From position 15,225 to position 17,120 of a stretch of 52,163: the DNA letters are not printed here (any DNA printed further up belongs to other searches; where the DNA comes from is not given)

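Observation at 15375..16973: DUF835 domain fused through a long coiled coil to a bactofilin-like beta-helix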

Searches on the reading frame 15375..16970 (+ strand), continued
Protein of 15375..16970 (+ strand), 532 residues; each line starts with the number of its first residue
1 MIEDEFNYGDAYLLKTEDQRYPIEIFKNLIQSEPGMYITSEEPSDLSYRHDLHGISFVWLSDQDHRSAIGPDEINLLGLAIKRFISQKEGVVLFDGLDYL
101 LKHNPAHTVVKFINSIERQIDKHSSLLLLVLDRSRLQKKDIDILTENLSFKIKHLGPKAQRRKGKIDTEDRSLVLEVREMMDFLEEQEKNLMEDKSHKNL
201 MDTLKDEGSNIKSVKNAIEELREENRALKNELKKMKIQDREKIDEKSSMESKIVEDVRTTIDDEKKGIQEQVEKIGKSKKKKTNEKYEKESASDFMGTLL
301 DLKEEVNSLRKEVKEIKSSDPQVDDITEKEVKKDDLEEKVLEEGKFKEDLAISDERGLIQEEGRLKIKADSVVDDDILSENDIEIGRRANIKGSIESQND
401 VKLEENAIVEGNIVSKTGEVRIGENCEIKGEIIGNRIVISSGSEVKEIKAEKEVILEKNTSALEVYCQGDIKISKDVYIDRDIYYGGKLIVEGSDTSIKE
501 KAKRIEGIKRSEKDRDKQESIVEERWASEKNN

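Call 72: fold_search(model_id=the predicted structure, library=pdb)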
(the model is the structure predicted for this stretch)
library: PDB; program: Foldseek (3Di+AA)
matches with E <= 10: 1134; with E <= 0.001: 2
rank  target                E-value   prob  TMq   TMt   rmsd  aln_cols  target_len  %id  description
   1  3s1a_B                8.1e-04  1.00  0.21  0.22   4.6       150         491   15  Crystal structure of the phosphorylation-site double mutant S431E/T432E of the KaiC circadian clock protein (released 2011-09-21)
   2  3k0c_B                9.9e-04  1.00  0.21  0.23   4.2       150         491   15  Crystal structure of the phosphorylation-site double mutant S431A/T432E of the KaiC circadian clock protein (released 2010-03-31)
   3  3k09_B                1.1e-03  1.00  0.21  0.22   4.5       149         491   15  Crystal structure of the phosphorylation-site mutant S431D of the KaiC circadian clock protein (released 2010-03-31)
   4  2gbl_B                1.1e-03  1.00  0.21  0.22   4.0       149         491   15  Crystal Structure of Full Length Circadian Clock Protein KaiC with Phosphorylation Sites (released 2007-01-23)
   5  8fwj_A                1.1e-03  1.00  0.23  0.22  33.0       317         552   13  Structure of dodecameric KaiC-RS-S413E/S414E complexed with KaiB-RS solved by cryo-EM (released 2023-03-22)
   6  3k0a_B                1.2e-03  1.00  0.21  0.23   4.2       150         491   15  Crystal structure of the phosphorylation-site mutant S431A of the KaiC circadian clock protein (released 2010-03-31)
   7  4yds                  1.3e-03  1.00  0.22  0.45   4.5       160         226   11  FlaH from Sulfolobus acidocaldarius with ATP and Mg-Ion (released 2015-11-11)
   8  2gbl_E                1.5e-03  1.00  0.20  0.22   4.7       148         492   16  Crystal Structure of Full Length Circadian Clock Protein KaiC with Phosphorylation Sites (released 2007-01-23)
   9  3k0f_D                1.5e-03  1.00  0.20  0.22   4.4       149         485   17  Crystal structure of the phosphorylation-site double mutant T426A/T432A of the KaiC circadian clock protein (released 2010-03-31)
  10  2gbl_C                1.8e-03  1.00  0.20  0.22   4.5       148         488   16  Crystal Structure of Full Length Circadian Clock Protein KaiC with Phosphorylation Sites (released 2007-01-23)
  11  3k09_C                1.8e-03  1.00  0.20  0.22   4.9       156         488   16  Crystal structure of the phosphorylation-site mutant S431D of the KaiC circadian clock protein (released 2010-03-31)
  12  4ijm_E                1.9e-03  1.00  0.20  0.22   4.5       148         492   16  Crystal structure of circadian clock protein KaiC A422V mutant (released 2013-02-13)
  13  3s1a_A                1.9e-03  1.00  0.21  0.22   4.3       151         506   14  Crystal structure of the phosphorylation-site double mutant S431E/T432E of the KaiC circadian clock protein (released 2011-09-21)
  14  4ijm_A                1.9e-03  1.00  0.20  0.21   4.6       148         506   16  Crystal structure of circadian clock protein KaiC A422V mutant (released 2013-02-13)
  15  8db3_B                2.0e-03  1.00  0.20  0.23   3.3       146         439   14  Crystal structure of KaiC with truncated C-terminal coiled-coil domain (released 2023-03-22)
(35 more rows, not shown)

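Call 74: find_encoding_contigs(protein=P0017, flank=10000, max_places=3)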
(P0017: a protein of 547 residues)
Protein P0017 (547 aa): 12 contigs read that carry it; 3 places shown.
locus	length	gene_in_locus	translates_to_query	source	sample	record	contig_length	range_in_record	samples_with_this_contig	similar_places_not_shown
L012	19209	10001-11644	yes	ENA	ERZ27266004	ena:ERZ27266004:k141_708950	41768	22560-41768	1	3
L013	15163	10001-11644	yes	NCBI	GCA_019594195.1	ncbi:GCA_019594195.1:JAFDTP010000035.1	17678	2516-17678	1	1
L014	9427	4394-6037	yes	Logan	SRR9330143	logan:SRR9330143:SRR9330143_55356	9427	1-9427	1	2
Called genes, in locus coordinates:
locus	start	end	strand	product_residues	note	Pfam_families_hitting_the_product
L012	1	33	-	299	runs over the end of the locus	PF02558:ApbA, PF08546:ApbA_C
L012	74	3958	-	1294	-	PF00133:tRNA-synt_1, PF08264:Anticodon_1, PF19302:DUF5915, PF14520:HHH_5 (weak), PF05763:DUF835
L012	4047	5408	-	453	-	PF00890:FAD_binding_2 (faint), PF01134:GIDA (weak), PF07992:Pyr_redox_2, PF12831:FAD_oxidored (weak), PF13450:NAD_binding_8 (weak), PF13738:Pyr_redox_3, PF00070:Pyr_redox, PF02852:Pyr_redox_dim, +4 more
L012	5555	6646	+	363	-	PF00091:Tubulin, PF12327:FtsZ_C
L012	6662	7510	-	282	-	PF00491:Arginase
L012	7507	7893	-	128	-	PF21485:IF5A-like_N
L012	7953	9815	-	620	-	PF08439:Peptidase_M3_N, PF01432:Peptidase_M3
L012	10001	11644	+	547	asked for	PF05763:DUF835, PF04519:Bactofilin (weak)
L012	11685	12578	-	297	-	PF22025:ThiI_fer, PF02926:THUMP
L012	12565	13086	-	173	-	PF14512:TM1586_NiRdase (faint), PF00881:Nitroreductase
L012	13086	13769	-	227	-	PF00258:Flavodoxin_1, PF03358:FMN_red (faint), PF12641:Flavodoxin_3 (weak), PF12724:Flavodoxin_5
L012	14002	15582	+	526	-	-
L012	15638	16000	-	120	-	PF00072:Response_reg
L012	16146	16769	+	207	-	PF13690:CheX (faint)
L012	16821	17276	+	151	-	PF03975:CheD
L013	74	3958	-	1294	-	PF00133:tRNA-synt_1, PF08264:Anticodon_1, PF19302:DUF5915, PF14520:HHH_5 (weak), PF05763:DUF835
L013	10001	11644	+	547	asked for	PF05763:DUF835, PF04519:Bactofilin (weak)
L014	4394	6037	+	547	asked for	PF05763:DUF835, PF04519:Bactofilin (weak)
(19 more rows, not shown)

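Call 75: find_encoding_contigs(protein=P0016, flank=10000, max_places=3)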
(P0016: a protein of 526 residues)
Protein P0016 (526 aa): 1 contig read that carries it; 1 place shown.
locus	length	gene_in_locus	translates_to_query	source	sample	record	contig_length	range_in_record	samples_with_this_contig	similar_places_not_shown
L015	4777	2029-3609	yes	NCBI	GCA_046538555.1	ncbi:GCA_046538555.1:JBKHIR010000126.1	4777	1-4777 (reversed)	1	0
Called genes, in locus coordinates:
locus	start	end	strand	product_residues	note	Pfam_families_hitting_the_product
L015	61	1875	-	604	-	PF08439:Peptidase_M3_N, PF01432:Peptidase_M3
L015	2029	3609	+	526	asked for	PF05763:DUF835, PF04519:Bactofilin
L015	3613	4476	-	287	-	PF22025:ThiI_fer, PF02926:THUMP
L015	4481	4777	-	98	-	PF00881:Nitroreductase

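Call 80: find_encoding_contigs(protein=P0019, flank=8000, max_places=2)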
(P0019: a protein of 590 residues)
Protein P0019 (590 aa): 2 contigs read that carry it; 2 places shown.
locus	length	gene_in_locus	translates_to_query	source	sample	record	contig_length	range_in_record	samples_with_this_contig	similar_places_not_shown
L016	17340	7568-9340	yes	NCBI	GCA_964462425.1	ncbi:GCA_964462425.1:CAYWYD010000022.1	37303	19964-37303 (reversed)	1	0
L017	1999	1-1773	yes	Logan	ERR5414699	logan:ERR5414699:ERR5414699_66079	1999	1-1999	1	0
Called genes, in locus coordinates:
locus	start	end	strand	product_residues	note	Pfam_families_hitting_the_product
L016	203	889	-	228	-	PF01917:Flagellin_arch-type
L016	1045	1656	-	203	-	PF01917:Flagellin_arch-type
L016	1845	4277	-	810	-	PF13181:TPR_8 (faint), PF13428:TPR_14 (faint), PF00515:TPR_1 (faint), PF07719:TPR_2 (faint), PF13424:TPR_12 (weak), PF13424:TPR_12 (weak), PF17874:TPR_MalT (weak), PF13424:TPR_12 (weak), +1 more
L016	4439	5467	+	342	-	-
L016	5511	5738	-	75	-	-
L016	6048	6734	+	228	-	PF01917:Flagellin_arch-type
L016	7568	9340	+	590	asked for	PF05763:DUF835, PF04519:Bactofilin (faint)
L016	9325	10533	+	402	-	PF01917:Flagellin_arch-type (weak)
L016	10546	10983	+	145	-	PF01917:Flagellin_arch-type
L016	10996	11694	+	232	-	PF06745:ATPase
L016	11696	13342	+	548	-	PF00437:T2SSE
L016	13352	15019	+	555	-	PF00482:T2SSF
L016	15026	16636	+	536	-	PF00437:T2SSE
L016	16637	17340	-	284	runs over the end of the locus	PF22025:ThiI_fer, PF02926:THUMP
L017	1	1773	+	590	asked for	PF05763:DUF835, PF04519:Bactofilin (faint)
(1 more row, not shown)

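Call 81: find_encoding_contigs(protein=P0021, flank=8000, max_places=2)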
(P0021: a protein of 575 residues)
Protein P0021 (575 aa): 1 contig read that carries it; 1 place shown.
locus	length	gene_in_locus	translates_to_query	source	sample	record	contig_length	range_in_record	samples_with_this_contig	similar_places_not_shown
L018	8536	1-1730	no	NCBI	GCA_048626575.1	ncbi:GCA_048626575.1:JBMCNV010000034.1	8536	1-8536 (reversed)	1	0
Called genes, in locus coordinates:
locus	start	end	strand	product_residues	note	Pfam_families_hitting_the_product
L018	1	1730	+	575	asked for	PF05763:DUF835, PF04519:Bactofilin (weak)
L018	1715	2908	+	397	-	PF01917:Flagellin_arch-type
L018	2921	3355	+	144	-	PF01917:Flagellin_arch-type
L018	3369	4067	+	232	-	PF06745:ATPase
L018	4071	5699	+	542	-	PF00437:T2SSE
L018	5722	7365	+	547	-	PF00482:T2SSF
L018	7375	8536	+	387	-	PF00437:T2SSE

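Call 82: find_encoding_contigs(protein=P0023, flank=8000, max_places=2)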
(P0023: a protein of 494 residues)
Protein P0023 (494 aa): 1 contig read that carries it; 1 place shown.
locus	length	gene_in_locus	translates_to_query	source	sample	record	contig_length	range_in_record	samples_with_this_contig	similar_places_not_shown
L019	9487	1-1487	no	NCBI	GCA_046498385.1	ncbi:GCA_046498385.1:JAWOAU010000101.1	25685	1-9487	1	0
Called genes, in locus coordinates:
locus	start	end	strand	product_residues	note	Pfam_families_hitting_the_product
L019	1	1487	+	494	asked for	PF05763:DUF835, PF04519:Bactofilin (weak)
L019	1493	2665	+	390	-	-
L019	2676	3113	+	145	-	PF01917:Flagellin_arch-type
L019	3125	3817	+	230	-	PF06745:ATPase, PF05729:NACHT (faint)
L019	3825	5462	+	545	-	PF00437:T2SSE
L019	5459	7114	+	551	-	PF00482:T2SSF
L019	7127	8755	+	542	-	PF00437:T2SSE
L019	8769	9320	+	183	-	-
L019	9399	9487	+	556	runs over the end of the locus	PF00497:SBP_bac_3 (weak), PF13581:HATPase_c_2 (faint), PF02518:HATPase_c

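Call 95: find_homologous_proteins(query=P0022, max_evalue=1e-10)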
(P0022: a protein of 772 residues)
Query P0022 (772 aa): 5 proteins with E <= 1e-10 among 8000 candidates.
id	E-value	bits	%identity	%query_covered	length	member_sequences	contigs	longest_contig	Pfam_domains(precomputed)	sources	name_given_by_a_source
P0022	0.0e+0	1592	100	100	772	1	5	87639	PF05377.18,PF05763.19,PF04519.20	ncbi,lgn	-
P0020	1.0e-94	337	44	31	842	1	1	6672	PF05377.18,PF05763.19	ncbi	ncbi:MAG: DUF835 domain-containing protein [Thermoplasmatota archaeon]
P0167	1.5e-70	257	40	37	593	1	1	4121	PF05763.19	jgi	-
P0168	1.7e-70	257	39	37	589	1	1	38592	PF05763.19,PF04519.20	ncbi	-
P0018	3.9e-70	256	35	13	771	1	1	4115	PF05377.18,PF05763.19,PF04519.20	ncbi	-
